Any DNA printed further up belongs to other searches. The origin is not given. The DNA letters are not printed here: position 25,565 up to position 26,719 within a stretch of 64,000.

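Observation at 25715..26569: Orphan 284-aa protein with an RNxxxH HEPN-like motif under a divergent XRE regulator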

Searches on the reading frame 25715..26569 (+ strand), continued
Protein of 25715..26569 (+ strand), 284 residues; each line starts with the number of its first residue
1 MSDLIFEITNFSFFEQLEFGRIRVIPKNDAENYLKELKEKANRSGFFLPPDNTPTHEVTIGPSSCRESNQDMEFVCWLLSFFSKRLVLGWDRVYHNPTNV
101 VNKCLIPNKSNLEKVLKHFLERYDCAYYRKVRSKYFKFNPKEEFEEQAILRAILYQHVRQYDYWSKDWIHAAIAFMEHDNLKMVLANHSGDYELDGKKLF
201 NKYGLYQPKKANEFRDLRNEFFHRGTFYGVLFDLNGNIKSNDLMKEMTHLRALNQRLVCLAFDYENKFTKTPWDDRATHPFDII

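Call 35: fold_search(model_id=the predicted structure, library=viral)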
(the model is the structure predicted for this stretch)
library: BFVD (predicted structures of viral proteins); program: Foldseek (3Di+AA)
matches with E <= 10: 99; with E <= 0.001: 0
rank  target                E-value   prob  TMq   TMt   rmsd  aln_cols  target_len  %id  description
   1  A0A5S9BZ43            1.1e-01  0.04  0.09  0.08  27.6       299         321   12  DNA topoisomerase (ATP-hydrolyzing) [Tenacibaculum phage PTm1]
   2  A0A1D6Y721            3.5e-01  0.06  0.12  0.06  26.9       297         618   11  (no name in the UniProt tables at hand)
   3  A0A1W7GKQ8            4.0e-01  0.06  0.13  0.09  27.6       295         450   11  DNA topoisomerase (ATP-hydrolyzing) [Tenacibaculum phage pT24]
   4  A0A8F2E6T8            4.3e-01  0.06  0.14  0.08  18.4       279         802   11  DNA primase/helicase [Streptomyces phage KimJongPhill]
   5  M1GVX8                6.4e-01  0.06  0.14  0.11  26.5       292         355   10  (no name in the UniProt tables at hand)
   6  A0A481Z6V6            6.4e-01  0.03  0.11  0.08  28.9       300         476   12  DNA topoisomerase (ATP-hydrolyzing) [Pithovirus LCPAC302]
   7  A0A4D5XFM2            8.2e-01  0.10  0.19  0.26  13.8       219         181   13  Uncharacterized protein [Pithovirus LCDPAC01]
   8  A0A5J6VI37            1.0e+00  0.02  0.11  0.04  28.6       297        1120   10  DNA topoisomerase 2 [Megaviridae environmental sample]
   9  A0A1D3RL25            1.2e+00  0.02  0.10  0.10  28.0       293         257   10  DNA topoisomerase (ATP-hydrolyzing) [Cronobacter phage Pet-CM3-4]
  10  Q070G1                1.4e+00  0.02  0.11  0.05  28.2       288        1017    9  DNA topoisomerase (ATP-hydrolyzing) [Nile crocodilepox virus (isolate Crocodylus niloticus/Zimbabwe/Ume/2001)]
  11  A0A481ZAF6            1.8e+00  0.02  0.14  0.13  18.6       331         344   10  Putative serine/threonine protein kinase [Pithovirus LCPAC304]
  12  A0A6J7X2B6            1.9e+00  0.02  0.11  0.09  18.3       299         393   11  LIM domain containing protein [uncultured Caudovirales phage]
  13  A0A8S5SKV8            2.2e+00  0.07  0.16  0.22  17.9       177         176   12  Uncharacterized protein [Siphoviridae sp. ctRGj11]
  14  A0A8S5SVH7            2.2e+00  0.03  0.17  0.08  21.6       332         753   12  DUF262 domain-containing protein [Siphoviridae sp. ctqPo10]
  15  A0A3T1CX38            2.3e+00  0.04  0.20  0.08  18.8       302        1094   12  Uncharacterized protein [Acanthamoeba castellanii medusavirus J1]
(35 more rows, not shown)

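Call 41: search_protein_families(library=pfam, proteins=[L009:2594-5698:+, L010:1436-4393:+, L010:4390-5460:+, L011:54-2309:+, L012:290-2971:+, L015:3337-5451:+, L017:2665-5172:+, L014:4189-5352:+, L014:6421-7695:+, L018:4779-5498:+], max_evalue=0.001)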
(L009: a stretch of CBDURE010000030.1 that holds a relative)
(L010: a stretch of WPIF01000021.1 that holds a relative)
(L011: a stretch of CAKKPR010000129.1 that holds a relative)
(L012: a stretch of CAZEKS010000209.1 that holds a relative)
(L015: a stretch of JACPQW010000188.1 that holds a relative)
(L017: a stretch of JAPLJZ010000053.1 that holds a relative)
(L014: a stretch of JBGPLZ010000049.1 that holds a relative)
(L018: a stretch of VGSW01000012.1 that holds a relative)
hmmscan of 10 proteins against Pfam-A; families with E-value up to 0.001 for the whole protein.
L009:2594-5698:+ (1034 aa): 6 families
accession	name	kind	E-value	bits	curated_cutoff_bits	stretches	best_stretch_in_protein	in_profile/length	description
PF07669.17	Eco57I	-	6.3e-50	170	25.3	1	490-681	1-171/171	Eco57I restriction-modification methylase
PF12950.13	TaqI_C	-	1.3e-17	64.5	26.5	1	799-958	1-118/118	TaqI-like C-terminal specificity domain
PF02384.22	N6_Mtase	-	1.4e-15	57.8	20.4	2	330-418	4-69/311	N-6 DNA Methylase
PF20473.4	MmeI_Mtase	-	6.5e-14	52.2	27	1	392-636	16-186/259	MmeI, DNA-methyltransferase domain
PF04313.20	HSDR_N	-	7.1e-10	39.5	25.1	1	63-138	116-196/198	Type I restriction enzyme R protein N terminus (HSDR_N)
PF13588.12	HSDR_N_2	-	9.5e-05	22.9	25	0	50-140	15-102/110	Type I restriction enzyme R protein N terminus (HSDR_N)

L010:1436-4393:+ (985 aa): 7 families
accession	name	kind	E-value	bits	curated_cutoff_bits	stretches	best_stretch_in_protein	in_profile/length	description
PF07669.17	Eco57I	-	4.3e-30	105.5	25.3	1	455-638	1-171/171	Eco57I restriction-modification methylase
PF02384.22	N6_Mtase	-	1.1e-23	84.5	20.4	1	354-671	21-252/311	N-6 DNA Methylase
PF20473.4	MmeI_Mtase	-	1.3e-11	44.6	27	1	386-556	16-145/259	MmeI, DNA-methyltransferase domain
PF12950.13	TaqI_C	-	3.7e-09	37.3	26.5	1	765-911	6-118/118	TaqI-like C-terminal specificity domain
PF04313.20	HSDR_N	-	3e-08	34.2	25.1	1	71-135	123-193/198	Type I restriction enzyme R protein N terminus (HSDR_N)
PF01170.24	UPF0020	-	4.6e-05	23.6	22.3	0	392-470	31-92/197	RMKL-like, methyltransferase domain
PF20464.3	MmeI_N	-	0.00011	23.1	27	1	24-161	12-142/181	MmeI, N-terminal domain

L010:4390-5460:+ (356 aa): 0 families

L011:54-2309:+ (751 aa): 5 families
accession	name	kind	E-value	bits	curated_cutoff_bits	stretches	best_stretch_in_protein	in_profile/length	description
PF07669.17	Eco57I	-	1.2e-46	159.3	25.3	1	204-396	1-171/171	Eco57I restriction-modification methylase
PF12950.13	TaqI_C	-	4.2e-17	62.9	26.5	1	514-673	1-118/118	TaqI-like C-terminal specificity domain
PF02384.22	N6_Mtase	-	1.8e-13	51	20.4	1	103-231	21-105/311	N-6 DNA Methylase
PF20473.4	MmeI_Mtase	-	3.9e-13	49.6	27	1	135-351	16-186/259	MmeI, DNA-methyltransferase domain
PF01170.24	UPF0020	-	0.00023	21.4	22.3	0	141-219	31-92/197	RMKL-like, methyltransferase domain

L012:290-2971:+ (893 aa): 5 families
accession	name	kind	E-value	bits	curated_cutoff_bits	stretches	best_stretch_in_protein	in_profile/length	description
PF07669.17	Eco57I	-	3.3e-50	170.9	25.3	1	328-522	1-171/171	Eco57I restriction-modification methylase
PF02384.22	N6_Mtase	-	9.4e-19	68.3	20.4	2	199-360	3-115/311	N-6 DNA Methylase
PF20473.4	MmeI_Mtase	-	3.3e-14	53.1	27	1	262-473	16-183/259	MmeI, DNA-methyltransferase domain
PF12950.13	TaqI_C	-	3.8e-10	40.5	26.5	1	687-815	11-118/118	TaqI-like C-terminal specificity domain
PF01170.24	UPF0020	-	7.7e-05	22.9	22.3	0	268-345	31-94/197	RMKL-like, methyltransferase domain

L015:3337-5451:+ (704 aa): 1 family
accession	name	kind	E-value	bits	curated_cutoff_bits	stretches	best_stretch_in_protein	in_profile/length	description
PF01555.25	N6_N4_Mtase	-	3.6e-46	158.3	26.7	1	112-413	1-219/221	DNA methylase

L017:2665-5172:+ (835 aa): 4 families
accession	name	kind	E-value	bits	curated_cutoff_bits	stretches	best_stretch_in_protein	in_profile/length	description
PF02384.22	N6_Mtase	-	8.3e-51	173.6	20.4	1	133-449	4-305/311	N-6 DNA Methylase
PF01420.25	Methylase_S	-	5e-19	69.6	22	2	641-799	3-149/168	Type I restriction modification DNA specificity domain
PF07669.17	Eco57I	-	7e-06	26.7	25.3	1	258-340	70-161/171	Eco57I restriction-modification methylase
PF01170.24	UPF0020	-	9.3e-06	25.9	22.3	1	165-327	20-179/197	RMKL-like, methyltransferase domain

L014:4189-5352:+ (387 aa): 1 family
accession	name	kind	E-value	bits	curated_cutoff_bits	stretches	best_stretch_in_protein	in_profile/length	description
PF05265.19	DUF723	-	1.5e-10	41.3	20.9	0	180-205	34-60/60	Protein of unknown function (DUF723)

L014:6421-7695:+ (424 aa): 1 family
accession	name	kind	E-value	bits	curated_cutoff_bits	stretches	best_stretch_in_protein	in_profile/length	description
PF18928.5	DUF5677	-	4.7e-28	98.8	27.1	1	188-342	2-155/166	Family of unknown function (DUF5677)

L018:4779-5498:+ (239 aa): 0 families

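Call 42: find_related_loci(query=A3, collection=metagenome_contigs, flank=5000)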
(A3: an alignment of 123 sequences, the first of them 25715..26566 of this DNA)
Query A3 (284 aa) in metagenome_contigs; peptide patterns used: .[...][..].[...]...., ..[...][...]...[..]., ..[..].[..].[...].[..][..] (x = any residue, [..] = any of these).
355 stretches matched a pattern; 60 encode a relative of the query (tblastn E <= 1e-3); 60 distinct loci.
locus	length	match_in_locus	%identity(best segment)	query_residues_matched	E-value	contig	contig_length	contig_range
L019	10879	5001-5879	25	11-282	9e-13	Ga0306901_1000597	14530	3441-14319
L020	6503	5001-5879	25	11-282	9e-13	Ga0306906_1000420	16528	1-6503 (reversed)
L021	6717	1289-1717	29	145-284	2e-9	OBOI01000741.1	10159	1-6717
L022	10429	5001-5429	29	145-284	2e-9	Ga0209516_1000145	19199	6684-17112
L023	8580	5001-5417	27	145-282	3e-9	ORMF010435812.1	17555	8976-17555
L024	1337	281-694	31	146-282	3e-9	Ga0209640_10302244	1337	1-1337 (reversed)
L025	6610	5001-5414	31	146-282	8e-9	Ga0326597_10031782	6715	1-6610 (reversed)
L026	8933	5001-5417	27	145-282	3e-8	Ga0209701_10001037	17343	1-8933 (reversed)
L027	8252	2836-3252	27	145-282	3e-8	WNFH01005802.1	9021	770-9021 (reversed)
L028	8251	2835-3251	27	145-282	3e-8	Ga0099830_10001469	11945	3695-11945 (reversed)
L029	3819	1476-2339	23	17-282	4e-8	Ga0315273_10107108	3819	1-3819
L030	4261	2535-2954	29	143-282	6e-8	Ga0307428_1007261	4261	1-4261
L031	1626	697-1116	27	145-282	6e-8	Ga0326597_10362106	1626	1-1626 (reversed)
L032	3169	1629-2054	30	147-282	1e-7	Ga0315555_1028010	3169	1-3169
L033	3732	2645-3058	33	145-281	2e-7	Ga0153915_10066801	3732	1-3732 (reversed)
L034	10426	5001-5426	30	147-282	2e-7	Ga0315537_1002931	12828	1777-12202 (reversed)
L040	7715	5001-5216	34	207-281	8e-7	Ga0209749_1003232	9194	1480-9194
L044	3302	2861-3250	28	145-273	2e-6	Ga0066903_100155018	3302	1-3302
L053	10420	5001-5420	27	145-282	1e-5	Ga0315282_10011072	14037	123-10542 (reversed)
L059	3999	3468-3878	25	146-281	2e-5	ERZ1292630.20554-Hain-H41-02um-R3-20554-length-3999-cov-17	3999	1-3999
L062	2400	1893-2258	28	153-273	2e-5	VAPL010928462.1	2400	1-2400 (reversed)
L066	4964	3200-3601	28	147-282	4e-5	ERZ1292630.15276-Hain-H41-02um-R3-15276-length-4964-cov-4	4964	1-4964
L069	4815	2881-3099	27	198-273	7e-5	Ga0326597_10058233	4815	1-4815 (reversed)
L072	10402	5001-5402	29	153-284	8e-5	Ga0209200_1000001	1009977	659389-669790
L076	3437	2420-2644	35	197-273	1e-4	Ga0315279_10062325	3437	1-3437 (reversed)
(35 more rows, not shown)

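Call 43: find_related_loci(query=A3, collection=viral_contigs, flank=5000)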
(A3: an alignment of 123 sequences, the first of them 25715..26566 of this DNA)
Query A3 (284 aa) in viral_contigs; peptide patterns used: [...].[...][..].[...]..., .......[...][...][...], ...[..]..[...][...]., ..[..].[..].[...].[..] (x = any residue, [..] = any of these).
78 stretches matched a pattern, but none encodes a relative of the query by tblastn (E <= 1e-3).

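Call 47: search_protein_families(library=pfam, proteins=[L004:4903-5652:+, L004:7149-8378:+, L004:8462-9415:+, L004:6735-7112:-, L025:3229-4524:+, L059:1615-2919:+, L034:3366-4241:+, L040:3354-4232:+, L044:993-2216:+, L069:860-2035:+], max_evalue=0.01)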
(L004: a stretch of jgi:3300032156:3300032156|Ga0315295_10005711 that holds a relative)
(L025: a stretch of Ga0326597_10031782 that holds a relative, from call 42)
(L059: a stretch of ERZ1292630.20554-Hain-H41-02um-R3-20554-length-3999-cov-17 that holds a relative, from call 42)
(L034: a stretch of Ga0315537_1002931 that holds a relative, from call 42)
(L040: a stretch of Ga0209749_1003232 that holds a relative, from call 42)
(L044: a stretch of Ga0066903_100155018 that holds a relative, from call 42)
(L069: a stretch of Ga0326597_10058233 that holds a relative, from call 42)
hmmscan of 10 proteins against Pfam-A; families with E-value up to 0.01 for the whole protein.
L004:4903-5652:+ (249 aa): 0 families

L004:7149-8378:+ (409 aa): 1 family
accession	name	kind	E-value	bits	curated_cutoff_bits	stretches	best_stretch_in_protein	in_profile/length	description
PF14903.11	WG_beta_rep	-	2.2e-91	299.8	25.6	8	42-75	1-34/35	WG containing repeat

L004:8462-9415:+ (317 aa): 4 families
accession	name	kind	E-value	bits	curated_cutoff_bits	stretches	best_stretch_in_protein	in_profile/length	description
PF08806.17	Sep15_SelM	-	8e-07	29.5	26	0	207-223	38-54/75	Sep15/SelM redox domain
PF02229.22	PC4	-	0.00023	21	25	0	105-126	1-22/52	Transcriptional Coactivator p15 (PC4)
PF11305.13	DUF3107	-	0.00058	20.5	27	0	128-155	22-49/73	Protein of unknown function (DUF3107)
PF18340.7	TraI_2B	-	0.00061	20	26.7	0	138-157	40-59/79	DNA relaxase TraI 2B/2B-like domain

L004:6735-7112:- (125 aa): 0 families

L025:3229-4524:+ (431 aa): 1 family
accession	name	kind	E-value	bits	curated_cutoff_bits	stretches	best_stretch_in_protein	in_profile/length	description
PF01420.25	Methylase_S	-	1.6e-14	54.9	22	2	64-176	50-162/168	Type I restriction modification DNA specificity domain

L059:1615-2919:+ (434 aa): 0 families

L034:3366-4241:+ (291 aa): 1 family
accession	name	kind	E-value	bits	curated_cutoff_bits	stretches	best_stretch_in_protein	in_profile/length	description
PF14355.11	Abi_C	-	6.2e-13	49.1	24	1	214-281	4-81/83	Abortive infection C-terminus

L040:3354-4232:+ (292 aa): 0 families

L044:993-2216:+ (407 aa): 0 families

L069:860-2035:+ (391 aa): 1 family
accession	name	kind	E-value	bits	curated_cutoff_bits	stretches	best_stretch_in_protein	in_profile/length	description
PF13271.11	DUF4062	-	3.7e-21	75.5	24.7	1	26-107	1-82/82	Domain of unknown function (DUF4062)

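Call 48: search_protein_families(library=pfam, proteins=[L076:669-1613:+, L062:248-1291:+, L018:3555-4682:+, L018:2428-3558:+, L018:6375-7295:+, L019:4303-4920:+, L019:2531-3901:+, L016:1462-2982:+, L016:3376-3990:+, L023:5456-6589:+], max_evalue=0.01)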
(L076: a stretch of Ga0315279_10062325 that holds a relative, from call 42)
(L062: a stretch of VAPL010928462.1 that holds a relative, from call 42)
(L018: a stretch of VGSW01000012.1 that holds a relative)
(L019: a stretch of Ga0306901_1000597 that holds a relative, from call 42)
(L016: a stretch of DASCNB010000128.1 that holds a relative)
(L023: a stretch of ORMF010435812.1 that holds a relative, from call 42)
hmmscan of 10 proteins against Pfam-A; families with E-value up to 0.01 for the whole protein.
L076:669-1613:+ (314 aa): 0 families

L062:248-1291:+ (347 aa): 1 family
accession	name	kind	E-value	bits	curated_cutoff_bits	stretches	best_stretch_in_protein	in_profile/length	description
PF04607.23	RelA_SpoT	-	8.8e-20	71.5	27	1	72-176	2-99/113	Region found in RelA / SpoT proteins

L018:3555-4682:+ (375 aa): 5 families
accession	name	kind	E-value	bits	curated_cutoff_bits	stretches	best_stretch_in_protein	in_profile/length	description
PF13692.12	Glyco_trans_1_4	-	1.4e-33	116.5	27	1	197-336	3-142/142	Glycosyl transferases group 1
PF00534.26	Glycos_transf_1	-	1.2e-32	113.3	26.4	1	184-349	4-171/172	Glycosyl transferases group 1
PF13439.12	Glyco_transf_4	-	7.1e-25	88.4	28.5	1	21-174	1-169/170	Glycosyltransferase Family 4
PF13579.12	Glyco_trans_4_4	-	3.3e-15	57.2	29.7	1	22-170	1-158/158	Glycosyl transferase 4-like domain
PF13524.12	Glyco_trans_1_2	-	0.00038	20.9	25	1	278-365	58-143/144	Glycosyl transferase-like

L018:2428-3558:+ (376 aa): 7 families
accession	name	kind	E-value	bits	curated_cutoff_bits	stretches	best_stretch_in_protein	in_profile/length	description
PF13692.12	Glyco_trans_1_4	-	4.6e-41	140.8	27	1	197-332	4-140/142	Glycosyl transferases group 1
PF00534.26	Glycos_transf_1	-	6.4e-38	130.4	26.4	1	191-346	12-170/172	Glycosyl transferases group 1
PF13439.12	Glyco_transf_4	-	7.7e-21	75.3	28.5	1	17-175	1-169/170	Glycosyltransferase Family 4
PF13579.12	Glyco_trans_4_4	-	2.3e-13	51.2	29.7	1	18-171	1-158/158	Glycosyl transferase 4-like domain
PF20706.3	GT4-conflict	-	5.9e-09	35.8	26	1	133-314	140-327/385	Family 4 Glycosyltransferase in conflict systems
PF13477.12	Glyco_trans_4_2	-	1e-05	26.2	23.4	1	20-139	9-132/139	Glycosyl transferase 4-like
PF13524.12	Glyco_trans_1_2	-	0.00083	19.8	25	1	224-362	13-142/144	Glycosyl transferase-like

L018:6375-7295:+ (306 aa): 1 family
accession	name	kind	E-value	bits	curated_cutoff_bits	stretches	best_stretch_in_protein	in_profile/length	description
PF03279.18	Lip_A_acyltrans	-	2.2e-51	175.3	22.3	1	28-296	30-294/295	Bacterial lipid A biosynthesis acyltransferase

L019:4303-4920:+ (205 aa): 0 families

L019:2531-3901:+ (456 aa): 3 families
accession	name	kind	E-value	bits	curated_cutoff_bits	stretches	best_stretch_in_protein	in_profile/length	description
PF01546.33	Peptidase_M20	-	3.8e-35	122.1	24.6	1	82-448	1-203/206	Peptidase family M20/M25/M40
PF07687.19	M20_dimer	-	1.1e-17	64.4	21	1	193-352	1-105/107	Peptidase dimerisation domain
PF04389.22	Peptidase_M28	-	0.00057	20.1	21.3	1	73-192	7-105/193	Peptidase family M28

L016:1462-2982:+ (506 aa): 3 families
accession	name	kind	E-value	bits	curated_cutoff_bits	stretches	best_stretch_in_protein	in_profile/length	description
PF01435.24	Peptidase_M48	-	3.7e-35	121.9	20.3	1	82-265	3-184/186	Peptidase family M48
PF01789.22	PsbP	-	8.7e-05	23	23.5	1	310-441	7-154/155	PsbP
PF01476.26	LysM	-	0.00024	21.4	20.9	1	459-502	1-42/43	LysM domain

L016:3376-3990:+ (204 aa): 0 families

L023:5456-6589:+ (377 aa): 0 families
